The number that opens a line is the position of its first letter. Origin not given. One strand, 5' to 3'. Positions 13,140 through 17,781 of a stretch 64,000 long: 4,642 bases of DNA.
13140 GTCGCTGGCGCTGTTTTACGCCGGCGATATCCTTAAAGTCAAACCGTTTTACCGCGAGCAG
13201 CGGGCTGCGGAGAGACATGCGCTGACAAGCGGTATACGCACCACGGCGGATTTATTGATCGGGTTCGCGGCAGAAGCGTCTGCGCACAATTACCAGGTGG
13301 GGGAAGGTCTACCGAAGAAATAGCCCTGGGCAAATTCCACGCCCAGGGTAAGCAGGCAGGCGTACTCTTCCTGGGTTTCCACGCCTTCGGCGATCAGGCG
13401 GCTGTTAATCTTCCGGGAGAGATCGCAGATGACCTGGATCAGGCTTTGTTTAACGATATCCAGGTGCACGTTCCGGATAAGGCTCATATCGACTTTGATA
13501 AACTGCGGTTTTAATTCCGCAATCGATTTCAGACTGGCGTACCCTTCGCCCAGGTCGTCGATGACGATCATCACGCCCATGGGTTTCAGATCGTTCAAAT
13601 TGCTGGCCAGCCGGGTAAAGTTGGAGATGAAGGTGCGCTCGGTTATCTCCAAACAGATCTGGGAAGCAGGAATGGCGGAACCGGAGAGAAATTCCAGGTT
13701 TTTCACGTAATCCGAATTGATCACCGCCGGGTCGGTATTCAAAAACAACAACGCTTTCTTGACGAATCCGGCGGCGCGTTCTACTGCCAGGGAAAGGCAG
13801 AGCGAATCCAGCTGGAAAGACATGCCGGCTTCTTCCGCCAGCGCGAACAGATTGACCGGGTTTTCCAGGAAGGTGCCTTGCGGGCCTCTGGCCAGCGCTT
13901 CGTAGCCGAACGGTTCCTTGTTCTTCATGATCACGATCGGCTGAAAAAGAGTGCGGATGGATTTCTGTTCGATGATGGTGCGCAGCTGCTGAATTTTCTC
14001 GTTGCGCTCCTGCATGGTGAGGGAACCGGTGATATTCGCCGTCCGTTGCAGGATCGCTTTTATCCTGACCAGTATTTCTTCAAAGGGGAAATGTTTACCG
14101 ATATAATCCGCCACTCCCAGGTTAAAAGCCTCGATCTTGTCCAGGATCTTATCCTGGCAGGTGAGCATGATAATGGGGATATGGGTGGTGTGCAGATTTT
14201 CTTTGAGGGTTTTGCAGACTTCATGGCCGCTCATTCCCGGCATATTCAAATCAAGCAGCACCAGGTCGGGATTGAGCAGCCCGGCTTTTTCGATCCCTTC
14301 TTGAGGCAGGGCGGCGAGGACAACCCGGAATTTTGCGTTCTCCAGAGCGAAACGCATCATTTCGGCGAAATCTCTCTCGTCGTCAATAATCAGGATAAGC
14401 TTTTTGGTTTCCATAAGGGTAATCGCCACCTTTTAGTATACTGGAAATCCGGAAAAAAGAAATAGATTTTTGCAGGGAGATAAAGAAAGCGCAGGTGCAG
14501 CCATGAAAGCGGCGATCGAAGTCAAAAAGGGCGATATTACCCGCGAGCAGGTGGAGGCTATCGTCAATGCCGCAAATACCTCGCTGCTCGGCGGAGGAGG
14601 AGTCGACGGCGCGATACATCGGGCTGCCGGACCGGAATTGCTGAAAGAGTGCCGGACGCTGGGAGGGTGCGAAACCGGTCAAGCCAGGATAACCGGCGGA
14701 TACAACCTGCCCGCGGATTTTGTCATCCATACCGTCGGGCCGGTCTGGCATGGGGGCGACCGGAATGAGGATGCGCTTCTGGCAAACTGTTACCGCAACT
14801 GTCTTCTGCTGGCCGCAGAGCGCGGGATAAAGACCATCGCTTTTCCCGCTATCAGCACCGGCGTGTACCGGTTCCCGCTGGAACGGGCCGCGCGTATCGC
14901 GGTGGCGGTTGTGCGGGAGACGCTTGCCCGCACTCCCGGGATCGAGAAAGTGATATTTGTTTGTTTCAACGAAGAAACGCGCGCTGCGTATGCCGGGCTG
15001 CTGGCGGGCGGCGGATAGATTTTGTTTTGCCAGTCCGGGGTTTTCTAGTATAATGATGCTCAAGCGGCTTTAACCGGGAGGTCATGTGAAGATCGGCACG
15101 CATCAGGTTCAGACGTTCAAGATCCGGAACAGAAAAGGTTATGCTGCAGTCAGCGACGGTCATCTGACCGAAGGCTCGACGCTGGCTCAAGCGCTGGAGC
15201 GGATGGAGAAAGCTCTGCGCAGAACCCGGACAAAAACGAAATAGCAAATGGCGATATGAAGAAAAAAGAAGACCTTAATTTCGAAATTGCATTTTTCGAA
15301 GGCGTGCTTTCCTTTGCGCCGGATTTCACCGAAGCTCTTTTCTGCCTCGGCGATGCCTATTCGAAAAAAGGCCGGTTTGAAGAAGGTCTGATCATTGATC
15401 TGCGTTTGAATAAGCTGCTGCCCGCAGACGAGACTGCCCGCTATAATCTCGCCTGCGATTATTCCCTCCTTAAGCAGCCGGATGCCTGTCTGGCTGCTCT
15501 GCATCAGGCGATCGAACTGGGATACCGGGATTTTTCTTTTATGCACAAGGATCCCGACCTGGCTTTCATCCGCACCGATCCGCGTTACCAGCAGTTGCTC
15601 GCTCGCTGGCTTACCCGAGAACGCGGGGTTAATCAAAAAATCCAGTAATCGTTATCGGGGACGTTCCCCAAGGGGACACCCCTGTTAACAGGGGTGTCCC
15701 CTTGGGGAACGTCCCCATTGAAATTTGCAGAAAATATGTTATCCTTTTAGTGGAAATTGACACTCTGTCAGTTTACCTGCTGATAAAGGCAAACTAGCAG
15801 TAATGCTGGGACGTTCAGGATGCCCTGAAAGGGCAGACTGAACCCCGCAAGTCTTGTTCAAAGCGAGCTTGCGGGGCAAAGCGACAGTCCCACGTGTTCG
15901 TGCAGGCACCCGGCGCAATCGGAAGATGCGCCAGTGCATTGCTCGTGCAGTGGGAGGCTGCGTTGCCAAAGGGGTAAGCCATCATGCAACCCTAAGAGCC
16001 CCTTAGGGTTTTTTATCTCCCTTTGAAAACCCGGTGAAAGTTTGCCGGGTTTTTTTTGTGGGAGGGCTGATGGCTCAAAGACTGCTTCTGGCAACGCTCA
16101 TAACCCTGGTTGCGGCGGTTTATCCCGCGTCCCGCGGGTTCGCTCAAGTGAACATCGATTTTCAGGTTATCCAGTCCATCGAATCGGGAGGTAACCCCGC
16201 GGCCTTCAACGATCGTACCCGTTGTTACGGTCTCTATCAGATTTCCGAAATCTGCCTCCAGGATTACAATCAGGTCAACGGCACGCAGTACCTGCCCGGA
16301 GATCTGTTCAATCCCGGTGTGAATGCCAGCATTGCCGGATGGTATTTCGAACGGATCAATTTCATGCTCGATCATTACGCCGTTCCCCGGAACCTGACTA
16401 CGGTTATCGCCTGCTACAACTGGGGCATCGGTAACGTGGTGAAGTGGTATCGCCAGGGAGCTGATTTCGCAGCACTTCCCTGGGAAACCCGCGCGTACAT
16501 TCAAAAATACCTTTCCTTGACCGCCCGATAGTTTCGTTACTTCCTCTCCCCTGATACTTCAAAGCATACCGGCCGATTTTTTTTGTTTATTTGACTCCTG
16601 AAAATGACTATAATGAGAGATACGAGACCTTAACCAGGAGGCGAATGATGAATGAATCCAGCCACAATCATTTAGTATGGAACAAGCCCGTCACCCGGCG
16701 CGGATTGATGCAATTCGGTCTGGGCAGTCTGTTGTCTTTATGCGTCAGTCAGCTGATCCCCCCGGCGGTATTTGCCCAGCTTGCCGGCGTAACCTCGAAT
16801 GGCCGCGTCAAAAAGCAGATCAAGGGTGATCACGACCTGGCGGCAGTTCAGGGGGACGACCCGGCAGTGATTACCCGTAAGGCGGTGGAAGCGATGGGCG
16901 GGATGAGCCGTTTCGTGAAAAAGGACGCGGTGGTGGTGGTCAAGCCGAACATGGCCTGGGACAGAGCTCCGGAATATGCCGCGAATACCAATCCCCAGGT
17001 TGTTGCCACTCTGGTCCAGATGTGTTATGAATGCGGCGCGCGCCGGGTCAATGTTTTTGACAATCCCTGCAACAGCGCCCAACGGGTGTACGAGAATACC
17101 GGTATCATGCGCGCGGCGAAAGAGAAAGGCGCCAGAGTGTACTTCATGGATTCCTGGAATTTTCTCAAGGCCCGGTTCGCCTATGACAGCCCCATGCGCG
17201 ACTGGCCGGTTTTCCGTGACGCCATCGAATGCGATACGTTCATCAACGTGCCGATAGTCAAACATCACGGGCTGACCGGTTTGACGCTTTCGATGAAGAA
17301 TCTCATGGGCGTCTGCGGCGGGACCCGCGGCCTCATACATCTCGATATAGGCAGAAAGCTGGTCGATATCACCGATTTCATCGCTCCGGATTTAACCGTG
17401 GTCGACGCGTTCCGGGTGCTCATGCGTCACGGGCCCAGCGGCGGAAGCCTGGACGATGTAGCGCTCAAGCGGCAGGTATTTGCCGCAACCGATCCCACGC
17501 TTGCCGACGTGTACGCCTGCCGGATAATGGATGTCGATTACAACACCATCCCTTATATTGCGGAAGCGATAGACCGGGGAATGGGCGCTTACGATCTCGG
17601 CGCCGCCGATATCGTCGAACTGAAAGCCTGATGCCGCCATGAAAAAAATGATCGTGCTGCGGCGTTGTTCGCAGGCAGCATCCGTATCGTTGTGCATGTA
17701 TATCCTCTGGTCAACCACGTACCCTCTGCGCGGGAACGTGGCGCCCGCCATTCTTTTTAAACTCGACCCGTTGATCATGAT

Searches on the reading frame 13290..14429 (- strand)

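Call 34: search_protein_families(library=pfam, max_evalue=0.00001, proteins=[window:13290-14429:-])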
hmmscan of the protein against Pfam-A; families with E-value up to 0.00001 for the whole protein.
window:13290-14429:- (379 aa): 2 families
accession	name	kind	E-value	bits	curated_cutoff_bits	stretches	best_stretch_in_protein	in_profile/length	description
PF00563.25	EAL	-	4.1e-49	167.5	31.3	1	147-375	2-236/236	EAL domain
PF00072.30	Response_reg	-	6e-25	88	30.2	1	12-123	1-110/111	Response regulator receiver domain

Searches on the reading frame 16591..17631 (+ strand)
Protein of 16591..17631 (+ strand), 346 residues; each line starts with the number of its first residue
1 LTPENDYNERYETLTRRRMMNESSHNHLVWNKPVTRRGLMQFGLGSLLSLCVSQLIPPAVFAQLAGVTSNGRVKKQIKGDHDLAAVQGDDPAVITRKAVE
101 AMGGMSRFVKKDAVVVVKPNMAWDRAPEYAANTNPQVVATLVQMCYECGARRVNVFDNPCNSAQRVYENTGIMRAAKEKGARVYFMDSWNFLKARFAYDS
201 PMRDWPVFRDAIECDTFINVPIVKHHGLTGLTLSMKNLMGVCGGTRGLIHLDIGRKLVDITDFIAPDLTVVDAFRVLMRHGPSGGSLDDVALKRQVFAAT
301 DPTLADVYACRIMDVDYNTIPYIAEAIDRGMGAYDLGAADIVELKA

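Call 34: search_protein_families(library=pfam, max_evalue=0.00001, proteins=[window:16591-17631:+])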
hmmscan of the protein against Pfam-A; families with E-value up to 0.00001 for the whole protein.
window:16591-17631:+ (346 aa): 1 family
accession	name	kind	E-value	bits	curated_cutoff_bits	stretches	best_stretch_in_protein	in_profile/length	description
PF04015.17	DUF362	-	2.2e-46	158.9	24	1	115-311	1-200/200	Domain of unknown function (DUF362)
